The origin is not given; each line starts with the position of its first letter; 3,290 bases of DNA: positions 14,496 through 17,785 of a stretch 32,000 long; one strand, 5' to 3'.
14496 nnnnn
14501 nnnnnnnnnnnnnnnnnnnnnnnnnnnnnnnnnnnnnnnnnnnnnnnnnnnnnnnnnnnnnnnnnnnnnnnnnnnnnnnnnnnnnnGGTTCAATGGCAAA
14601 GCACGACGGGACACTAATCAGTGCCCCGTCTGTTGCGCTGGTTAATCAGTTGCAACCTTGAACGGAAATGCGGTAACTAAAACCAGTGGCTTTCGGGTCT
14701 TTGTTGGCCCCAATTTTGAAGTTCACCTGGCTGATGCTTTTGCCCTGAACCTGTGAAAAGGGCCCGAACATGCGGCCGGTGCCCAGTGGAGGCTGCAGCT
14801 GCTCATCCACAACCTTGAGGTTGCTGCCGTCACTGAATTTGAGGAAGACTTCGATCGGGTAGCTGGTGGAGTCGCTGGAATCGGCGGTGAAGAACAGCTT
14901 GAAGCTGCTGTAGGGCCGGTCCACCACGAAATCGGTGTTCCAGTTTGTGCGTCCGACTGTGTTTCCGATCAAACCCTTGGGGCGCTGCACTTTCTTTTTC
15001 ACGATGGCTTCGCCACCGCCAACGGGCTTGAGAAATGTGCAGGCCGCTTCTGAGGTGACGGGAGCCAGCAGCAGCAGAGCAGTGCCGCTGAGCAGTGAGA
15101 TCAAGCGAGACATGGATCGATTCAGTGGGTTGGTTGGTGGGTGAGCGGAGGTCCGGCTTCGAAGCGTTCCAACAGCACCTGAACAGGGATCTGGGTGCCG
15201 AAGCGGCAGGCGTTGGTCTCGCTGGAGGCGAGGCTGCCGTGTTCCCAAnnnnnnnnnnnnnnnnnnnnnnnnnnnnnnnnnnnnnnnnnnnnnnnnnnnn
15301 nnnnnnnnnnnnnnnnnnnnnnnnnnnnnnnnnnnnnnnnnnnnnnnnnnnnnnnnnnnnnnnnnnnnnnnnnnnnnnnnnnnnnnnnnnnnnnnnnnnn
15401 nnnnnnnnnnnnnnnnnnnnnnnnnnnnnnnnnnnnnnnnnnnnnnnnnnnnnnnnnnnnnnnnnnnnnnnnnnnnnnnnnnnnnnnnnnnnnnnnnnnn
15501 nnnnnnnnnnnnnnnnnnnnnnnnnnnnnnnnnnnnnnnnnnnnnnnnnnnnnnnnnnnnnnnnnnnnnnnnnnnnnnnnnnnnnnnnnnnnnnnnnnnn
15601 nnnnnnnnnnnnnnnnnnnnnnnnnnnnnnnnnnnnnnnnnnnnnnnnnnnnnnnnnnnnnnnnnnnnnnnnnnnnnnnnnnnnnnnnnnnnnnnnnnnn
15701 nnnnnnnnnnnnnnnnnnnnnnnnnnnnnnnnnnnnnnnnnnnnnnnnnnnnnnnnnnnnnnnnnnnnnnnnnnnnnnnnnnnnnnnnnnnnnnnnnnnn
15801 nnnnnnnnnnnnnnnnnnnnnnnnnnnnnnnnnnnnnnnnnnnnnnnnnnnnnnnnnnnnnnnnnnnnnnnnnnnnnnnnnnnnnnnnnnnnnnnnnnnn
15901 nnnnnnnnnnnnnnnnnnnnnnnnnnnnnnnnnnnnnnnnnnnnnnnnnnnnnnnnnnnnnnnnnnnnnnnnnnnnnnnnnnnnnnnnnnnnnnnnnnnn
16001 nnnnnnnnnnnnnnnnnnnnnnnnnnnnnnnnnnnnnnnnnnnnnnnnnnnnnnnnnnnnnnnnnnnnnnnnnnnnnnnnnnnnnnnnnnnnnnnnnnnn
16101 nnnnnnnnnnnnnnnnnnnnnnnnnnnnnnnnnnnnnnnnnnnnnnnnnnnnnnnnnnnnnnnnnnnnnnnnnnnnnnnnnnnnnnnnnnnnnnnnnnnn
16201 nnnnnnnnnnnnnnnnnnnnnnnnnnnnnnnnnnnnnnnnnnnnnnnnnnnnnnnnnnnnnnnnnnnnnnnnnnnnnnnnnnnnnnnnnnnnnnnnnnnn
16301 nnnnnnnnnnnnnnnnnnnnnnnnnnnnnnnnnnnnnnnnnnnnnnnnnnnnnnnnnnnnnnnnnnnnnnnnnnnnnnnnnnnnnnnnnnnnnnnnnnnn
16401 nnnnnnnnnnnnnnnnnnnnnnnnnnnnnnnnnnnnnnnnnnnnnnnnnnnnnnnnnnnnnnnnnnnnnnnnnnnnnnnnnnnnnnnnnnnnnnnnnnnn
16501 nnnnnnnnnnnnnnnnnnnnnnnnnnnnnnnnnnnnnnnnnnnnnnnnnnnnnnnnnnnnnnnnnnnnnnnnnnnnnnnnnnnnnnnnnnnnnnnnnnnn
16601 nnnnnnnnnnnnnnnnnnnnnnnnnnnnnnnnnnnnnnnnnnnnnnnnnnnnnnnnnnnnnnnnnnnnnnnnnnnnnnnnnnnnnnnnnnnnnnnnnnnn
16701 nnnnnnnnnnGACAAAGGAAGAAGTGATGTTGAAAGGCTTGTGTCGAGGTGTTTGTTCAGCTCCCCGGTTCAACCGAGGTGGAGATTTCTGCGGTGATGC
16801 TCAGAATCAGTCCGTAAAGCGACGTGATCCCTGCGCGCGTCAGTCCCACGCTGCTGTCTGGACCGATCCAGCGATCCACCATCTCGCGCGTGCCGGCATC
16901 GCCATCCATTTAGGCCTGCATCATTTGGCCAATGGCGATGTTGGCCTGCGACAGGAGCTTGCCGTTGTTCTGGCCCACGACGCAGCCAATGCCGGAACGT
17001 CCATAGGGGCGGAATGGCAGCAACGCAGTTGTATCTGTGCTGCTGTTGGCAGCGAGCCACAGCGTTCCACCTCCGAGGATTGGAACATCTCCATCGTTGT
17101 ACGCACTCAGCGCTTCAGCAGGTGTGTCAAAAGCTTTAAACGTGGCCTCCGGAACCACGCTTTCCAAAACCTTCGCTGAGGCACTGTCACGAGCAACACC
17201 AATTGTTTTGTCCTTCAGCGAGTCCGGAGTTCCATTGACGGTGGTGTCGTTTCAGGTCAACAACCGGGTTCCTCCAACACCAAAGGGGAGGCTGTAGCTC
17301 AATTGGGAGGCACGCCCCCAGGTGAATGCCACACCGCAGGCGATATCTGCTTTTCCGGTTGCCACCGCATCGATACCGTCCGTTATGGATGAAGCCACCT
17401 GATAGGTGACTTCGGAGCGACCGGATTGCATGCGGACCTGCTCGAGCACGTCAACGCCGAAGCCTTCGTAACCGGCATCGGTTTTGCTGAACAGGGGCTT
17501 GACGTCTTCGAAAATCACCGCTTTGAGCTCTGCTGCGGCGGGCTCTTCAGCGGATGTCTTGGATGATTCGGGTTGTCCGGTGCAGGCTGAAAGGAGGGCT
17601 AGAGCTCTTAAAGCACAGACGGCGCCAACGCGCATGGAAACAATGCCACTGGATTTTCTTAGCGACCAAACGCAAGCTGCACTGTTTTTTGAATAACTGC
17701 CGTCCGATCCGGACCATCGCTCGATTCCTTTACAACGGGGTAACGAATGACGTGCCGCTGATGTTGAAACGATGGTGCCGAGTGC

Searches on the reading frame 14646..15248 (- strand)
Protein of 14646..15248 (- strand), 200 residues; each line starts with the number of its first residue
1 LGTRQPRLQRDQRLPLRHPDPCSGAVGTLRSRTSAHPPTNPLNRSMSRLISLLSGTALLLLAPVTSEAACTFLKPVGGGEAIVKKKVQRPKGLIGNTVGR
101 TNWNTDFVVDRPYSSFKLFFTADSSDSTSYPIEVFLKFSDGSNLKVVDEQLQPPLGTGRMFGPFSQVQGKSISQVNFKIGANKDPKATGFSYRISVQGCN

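Call 5: search_protein_families(library=ncbifam, proteins=[window:14646-15248:-], max_evalue=0.01)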
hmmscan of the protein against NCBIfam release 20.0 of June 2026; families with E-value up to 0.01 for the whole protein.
window:14646-15248:- (200 aa): 0 families

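Call 6: search_protein_families(library=pfam, proteins=[window:14646-15248:-], max_evalue=0.01)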
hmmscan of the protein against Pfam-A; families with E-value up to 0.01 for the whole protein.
window:14646-15248:- (200 aa): 0 families

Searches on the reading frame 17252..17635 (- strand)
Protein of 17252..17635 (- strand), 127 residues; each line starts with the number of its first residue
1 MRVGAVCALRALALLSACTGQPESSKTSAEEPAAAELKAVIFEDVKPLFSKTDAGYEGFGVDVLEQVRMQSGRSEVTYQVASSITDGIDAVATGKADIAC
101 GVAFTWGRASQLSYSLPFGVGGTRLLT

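Call 5: search_protein_families(library=ncbifam, proteins=[window:17252-17635:-], max_evalue=0.01)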
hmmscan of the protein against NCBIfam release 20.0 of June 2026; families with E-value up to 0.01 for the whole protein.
window:17252-17635:- (127 aa): 1 family
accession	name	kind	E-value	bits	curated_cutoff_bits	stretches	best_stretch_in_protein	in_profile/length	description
TIGR04262.1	orph_peri_GRRM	subfamily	6.2e-29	101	190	1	36-127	2-98/257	extracellular substrate binding-like orphan protein GrrP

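Call 6: search_protein_families(library=pfam, proteins=[window:17252-17635:-], max_evalue=0.01)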
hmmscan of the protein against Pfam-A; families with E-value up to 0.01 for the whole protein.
window:17252-17635:- (127 aa): 1 family
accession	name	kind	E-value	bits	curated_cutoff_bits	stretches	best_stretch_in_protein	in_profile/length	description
PF00497.25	SBP_bac_3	-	1.8e-06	28.2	26.4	1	44-126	8-89/132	Bacterial extracellular solute-binding proteins, family 3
